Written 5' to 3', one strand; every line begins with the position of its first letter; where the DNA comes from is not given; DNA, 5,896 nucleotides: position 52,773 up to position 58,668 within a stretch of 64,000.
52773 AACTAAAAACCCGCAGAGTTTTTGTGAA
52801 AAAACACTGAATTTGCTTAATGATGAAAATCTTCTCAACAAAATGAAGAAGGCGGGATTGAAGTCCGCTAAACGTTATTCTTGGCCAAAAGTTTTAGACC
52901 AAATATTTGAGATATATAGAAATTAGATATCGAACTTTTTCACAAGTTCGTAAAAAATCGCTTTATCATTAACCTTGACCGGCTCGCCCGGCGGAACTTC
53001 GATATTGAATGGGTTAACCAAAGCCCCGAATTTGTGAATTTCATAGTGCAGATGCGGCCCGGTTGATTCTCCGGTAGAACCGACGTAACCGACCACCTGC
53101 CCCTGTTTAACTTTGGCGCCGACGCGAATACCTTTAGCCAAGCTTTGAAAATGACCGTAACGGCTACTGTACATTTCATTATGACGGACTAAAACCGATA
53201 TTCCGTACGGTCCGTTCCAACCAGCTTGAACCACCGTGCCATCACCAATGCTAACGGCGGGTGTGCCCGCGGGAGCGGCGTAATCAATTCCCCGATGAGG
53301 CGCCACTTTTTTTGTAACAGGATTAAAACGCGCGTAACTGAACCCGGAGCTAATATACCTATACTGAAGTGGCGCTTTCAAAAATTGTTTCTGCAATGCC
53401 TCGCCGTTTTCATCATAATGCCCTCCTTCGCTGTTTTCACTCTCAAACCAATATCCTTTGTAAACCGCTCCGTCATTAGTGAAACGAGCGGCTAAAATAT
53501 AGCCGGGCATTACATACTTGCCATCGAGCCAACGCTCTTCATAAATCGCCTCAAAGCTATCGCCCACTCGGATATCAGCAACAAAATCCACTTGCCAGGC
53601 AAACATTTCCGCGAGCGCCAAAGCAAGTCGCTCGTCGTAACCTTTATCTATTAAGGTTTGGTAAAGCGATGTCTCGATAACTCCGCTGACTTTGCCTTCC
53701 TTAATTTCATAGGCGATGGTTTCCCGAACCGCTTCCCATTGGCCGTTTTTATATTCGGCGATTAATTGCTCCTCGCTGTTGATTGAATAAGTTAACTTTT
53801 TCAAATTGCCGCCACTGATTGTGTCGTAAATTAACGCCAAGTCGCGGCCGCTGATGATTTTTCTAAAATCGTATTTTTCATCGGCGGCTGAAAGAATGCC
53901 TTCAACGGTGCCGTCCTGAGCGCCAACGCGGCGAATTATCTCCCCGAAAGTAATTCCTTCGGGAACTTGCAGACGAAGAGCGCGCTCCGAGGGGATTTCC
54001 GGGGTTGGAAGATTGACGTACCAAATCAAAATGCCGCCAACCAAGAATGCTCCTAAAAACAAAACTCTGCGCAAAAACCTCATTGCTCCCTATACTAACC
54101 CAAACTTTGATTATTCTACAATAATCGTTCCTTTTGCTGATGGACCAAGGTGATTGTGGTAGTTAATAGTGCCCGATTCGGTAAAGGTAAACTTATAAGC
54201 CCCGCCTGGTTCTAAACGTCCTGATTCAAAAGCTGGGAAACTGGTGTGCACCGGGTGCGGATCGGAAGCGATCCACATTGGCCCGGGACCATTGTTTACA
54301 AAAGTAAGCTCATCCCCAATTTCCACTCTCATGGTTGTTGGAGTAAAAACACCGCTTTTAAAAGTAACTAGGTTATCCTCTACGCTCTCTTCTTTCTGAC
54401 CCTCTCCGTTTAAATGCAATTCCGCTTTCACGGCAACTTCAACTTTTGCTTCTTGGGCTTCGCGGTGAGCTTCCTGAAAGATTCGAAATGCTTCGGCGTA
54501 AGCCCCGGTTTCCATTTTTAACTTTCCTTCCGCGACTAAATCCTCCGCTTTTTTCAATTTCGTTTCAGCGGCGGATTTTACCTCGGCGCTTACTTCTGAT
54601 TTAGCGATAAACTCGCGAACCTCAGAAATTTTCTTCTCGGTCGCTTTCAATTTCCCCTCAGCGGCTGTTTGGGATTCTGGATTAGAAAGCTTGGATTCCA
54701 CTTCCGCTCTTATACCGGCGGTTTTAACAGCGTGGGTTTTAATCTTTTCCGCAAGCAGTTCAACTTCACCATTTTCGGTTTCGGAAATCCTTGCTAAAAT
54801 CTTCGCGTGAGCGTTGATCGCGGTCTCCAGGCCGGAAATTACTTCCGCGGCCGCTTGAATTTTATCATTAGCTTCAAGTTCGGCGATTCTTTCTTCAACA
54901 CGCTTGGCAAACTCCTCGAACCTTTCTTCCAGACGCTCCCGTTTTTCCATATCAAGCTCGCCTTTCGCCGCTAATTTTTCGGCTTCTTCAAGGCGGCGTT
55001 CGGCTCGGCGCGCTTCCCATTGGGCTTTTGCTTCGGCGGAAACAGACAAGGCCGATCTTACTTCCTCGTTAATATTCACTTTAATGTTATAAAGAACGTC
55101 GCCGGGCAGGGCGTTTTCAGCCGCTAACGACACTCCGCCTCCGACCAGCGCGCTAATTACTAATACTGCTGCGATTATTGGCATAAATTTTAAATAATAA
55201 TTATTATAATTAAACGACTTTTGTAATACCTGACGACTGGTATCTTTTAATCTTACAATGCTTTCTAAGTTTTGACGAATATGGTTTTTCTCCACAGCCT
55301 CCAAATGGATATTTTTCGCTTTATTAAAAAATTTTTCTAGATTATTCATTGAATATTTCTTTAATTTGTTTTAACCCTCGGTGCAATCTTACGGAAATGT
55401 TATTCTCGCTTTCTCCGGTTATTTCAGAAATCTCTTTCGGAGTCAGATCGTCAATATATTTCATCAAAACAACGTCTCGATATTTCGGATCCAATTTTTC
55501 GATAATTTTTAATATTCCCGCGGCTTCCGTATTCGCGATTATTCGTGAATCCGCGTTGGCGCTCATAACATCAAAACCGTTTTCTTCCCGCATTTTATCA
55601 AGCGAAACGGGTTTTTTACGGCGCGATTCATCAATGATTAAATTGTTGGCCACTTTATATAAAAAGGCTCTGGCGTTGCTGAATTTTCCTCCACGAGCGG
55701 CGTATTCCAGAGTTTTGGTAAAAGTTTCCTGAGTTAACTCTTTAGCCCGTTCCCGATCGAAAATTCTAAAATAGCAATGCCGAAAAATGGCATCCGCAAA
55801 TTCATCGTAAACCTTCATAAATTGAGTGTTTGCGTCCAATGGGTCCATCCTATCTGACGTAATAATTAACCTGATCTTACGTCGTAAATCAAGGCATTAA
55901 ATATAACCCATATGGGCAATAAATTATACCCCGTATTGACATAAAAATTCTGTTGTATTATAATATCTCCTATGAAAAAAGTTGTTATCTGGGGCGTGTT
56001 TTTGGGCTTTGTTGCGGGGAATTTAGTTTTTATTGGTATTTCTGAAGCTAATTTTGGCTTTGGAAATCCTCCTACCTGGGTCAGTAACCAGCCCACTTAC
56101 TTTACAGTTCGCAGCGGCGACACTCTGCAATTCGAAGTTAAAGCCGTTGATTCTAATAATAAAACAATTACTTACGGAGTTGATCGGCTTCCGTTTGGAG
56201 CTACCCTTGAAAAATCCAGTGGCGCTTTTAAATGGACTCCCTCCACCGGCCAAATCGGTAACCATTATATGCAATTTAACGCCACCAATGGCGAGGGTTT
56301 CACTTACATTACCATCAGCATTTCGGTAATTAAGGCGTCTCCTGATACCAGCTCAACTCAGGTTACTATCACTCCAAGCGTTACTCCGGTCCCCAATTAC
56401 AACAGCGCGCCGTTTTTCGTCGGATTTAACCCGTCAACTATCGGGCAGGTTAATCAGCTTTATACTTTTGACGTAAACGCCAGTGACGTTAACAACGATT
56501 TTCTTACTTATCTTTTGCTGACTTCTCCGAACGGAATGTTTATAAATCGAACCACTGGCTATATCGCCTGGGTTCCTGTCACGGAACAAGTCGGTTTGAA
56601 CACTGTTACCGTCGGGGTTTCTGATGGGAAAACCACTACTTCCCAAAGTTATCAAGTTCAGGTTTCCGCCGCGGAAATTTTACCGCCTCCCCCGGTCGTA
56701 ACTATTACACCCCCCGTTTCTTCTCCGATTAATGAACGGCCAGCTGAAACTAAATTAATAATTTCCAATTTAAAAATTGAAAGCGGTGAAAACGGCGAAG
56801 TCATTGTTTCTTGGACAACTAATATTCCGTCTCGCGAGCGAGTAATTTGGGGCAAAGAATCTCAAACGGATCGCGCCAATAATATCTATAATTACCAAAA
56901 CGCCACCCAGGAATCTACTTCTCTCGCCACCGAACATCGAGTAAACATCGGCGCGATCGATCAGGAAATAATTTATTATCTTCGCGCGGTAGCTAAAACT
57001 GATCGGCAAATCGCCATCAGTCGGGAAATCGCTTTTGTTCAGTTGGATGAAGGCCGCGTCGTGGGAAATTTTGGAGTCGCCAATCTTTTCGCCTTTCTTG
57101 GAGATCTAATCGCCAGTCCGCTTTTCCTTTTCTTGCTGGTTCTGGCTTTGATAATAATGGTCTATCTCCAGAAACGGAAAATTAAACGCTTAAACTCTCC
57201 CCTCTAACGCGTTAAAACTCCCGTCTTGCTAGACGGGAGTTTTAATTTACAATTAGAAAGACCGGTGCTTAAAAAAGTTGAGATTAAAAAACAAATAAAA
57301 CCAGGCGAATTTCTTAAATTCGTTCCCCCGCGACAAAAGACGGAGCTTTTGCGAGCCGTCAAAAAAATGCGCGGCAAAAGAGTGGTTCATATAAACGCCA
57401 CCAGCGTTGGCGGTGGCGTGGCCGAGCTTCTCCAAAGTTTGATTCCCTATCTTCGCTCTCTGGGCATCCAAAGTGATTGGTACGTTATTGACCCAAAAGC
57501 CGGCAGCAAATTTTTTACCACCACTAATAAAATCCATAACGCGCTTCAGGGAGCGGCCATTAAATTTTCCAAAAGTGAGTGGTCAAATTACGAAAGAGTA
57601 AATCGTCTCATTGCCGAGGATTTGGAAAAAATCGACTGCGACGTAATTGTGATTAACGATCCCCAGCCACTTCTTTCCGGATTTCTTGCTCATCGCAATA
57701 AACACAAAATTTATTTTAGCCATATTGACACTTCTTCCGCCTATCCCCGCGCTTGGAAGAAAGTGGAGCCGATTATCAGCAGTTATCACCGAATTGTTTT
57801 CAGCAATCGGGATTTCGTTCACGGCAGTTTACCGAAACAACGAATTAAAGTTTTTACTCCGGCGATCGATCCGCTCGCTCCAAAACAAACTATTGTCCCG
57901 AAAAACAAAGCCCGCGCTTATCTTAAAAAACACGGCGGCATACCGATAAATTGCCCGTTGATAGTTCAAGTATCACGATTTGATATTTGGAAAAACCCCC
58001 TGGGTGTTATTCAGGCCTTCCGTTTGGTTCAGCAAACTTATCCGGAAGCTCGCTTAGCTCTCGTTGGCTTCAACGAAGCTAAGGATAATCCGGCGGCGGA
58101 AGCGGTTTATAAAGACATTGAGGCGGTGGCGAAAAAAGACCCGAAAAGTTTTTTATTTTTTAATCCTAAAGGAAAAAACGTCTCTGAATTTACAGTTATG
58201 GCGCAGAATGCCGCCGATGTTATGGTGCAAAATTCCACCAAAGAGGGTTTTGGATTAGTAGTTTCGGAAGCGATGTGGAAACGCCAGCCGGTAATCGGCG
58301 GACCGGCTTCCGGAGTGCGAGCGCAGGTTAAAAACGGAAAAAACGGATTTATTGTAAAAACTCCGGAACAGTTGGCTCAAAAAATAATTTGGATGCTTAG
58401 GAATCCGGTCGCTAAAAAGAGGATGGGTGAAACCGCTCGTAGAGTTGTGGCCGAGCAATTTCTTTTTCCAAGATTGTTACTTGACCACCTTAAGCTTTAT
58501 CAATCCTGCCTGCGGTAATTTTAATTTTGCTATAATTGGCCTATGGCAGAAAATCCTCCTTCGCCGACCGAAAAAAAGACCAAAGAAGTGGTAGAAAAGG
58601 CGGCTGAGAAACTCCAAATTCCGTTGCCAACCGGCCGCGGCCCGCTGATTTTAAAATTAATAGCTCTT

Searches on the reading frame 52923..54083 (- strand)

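Call 57: search_protein_families(library=pfam, proteins=[window:52923-54083:-], max_evalue=0.01)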
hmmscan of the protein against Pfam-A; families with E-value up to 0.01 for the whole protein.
window:52923-54083:- (386 aa): 2 families
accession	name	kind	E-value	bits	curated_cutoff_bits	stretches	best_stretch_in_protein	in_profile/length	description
PF01551.29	Peptidase_M23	-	4.1e-31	107.5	28.7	1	262-358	2-96/96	Peptidase family M23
PF19425.4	Csd3_N2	-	1.2e-09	38.6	27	1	129-248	6-120/122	Csd3 second domain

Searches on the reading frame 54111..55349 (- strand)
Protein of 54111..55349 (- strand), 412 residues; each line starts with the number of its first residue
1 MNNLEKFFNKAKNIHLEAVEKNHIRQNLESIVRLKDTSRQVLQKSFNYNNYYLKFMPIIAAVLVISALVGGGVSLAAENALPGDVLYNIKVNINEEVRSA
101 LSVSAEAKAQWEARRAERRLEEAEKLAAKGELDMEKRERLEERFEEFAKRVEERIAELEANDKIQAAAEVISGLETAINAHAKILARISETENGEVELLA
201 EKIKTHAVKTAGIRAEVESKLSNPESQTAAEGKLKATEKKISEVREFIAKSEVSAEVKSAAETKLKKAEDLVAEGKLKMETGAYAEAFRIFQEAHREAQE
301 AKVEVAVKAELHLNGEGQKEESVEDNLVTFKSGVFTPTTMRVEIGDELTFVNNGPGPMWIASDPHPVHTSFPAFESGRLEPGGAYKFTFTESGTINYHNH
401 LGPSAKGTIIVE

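Call 57: search_protein_families(library=pfam, proteins=[window:54111-55349:-], max_evalue=0.01)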
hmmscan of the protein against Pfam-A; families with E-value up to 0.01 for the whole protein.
window:54111-55349:- (412 aa): 2 families
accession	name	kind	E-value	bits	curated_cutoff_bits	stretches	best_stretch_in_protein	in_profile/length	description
PF18915.5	DUF5667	-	3e-08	34.4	27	1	80-175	2-93/99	Domain of unknown function (DUF5667)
PF13473.12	Cupredoxin_1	-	2.8e-05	24.5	27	1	320-411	17-104/104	Cupredoxin-like domain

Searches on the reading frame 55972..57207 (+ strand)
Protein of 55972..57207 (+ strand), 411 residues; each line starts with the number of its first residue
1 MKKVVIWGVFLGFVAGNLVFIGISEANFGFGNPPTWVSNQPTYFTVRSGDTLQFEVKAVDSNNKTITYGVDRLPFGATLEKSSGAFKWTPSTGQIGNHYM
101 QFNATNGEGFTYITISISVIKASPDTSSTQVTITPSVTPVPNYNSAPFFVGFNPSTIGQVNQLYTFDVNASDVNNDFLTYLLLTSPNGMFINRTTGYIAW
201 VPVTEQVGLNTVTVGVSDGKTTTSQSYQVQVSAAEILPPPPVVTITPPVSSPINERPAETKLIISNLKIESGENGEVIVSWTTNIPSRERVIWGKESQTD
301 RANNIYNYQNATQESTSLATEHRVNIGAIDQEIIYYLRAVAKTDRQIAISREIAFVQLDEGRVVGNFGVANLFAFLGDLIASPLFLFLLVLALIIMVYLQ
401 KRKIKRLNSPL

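Call 57: search_protein_families(library=pfam, proteins=[window:55972-57207:+], max_evalue=0.01)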
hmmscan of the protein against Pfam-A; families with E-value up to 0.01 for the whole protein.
window:55972-57207:+ (411 aa): 4 families
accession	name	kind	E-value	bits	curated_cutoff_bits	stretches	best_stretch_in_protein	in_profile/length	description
PF05345.18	He_PIG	-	2.8e-18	66.6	24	2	153-232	8-96/96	Putative Ig domain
PF17963.7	Big_9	-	1.9e-10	41.9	23.6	2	144-225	1-83/89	Bacterial Ig domain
PF24908.1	Ig_SIBA-E_2nd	-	0.0002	22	27.8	0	162-221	14-77/117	Integrin beta-like protein A-E, second Ig-like domain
PF17892.7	Cadherin_5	-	0.00025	21.2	26.5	1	168-231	31-97/98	Cadherin-like domain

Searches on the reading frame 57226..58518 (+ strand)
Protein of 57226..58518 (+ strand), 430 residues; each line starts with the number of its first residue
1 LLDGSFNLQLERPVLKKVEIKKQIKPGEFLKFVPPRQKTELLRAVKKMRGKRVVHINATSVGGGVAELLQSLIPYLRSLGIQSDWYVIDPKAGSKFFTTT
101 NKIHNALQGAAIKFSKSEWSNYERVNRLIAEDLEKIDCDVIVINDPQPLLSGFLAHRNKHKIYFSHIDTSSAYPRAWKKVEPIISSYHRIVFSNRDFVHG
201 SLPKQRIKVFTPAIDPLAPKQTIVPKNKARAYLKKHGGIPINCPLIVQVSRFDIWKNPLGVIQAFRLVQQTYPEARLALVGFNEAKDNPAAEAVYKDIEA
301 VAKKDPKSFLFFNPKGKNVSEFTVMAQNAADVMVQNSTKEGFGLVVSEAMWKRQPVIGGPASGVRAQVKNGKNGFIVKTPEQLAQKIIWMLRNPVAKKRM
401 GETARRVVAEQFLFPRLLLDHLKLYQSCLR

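Call 57: search_protein_families(library=pfam, proteins=[window:57226-58518:+], max_evalue=0.01)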
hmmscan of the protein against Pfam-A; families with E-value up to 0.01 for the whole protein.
window:57226-58518:+ (430 aa): 5 families
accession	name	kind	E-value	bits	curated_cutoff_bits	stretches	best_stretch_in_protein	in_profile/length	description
PF21269.3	TreT_GT1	-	4.8e-40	137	27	1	55-198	1-143/144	Trehalose synthase, N-terminal domain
PF00534.26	Glycos_transf_1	-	9.2e-28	97.3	26.4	1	238-406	10-171/172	Glycosyl transferases group 1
PF13692.12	Glyco_trans_1_4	-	2.6e-16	60.6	27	1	244-393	2-142/142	Glycosyl transferases group 1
PF20706.3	GT4-conflict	-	1.3e-05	24.9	26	1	326-411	278-375/385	Family 4 Glycosyltransferase in conflict systems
PF13439.12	Glyco_transf_4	-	0.00011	22.7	28.5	1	63-192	2-131/170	Glycosyltransferase Family 4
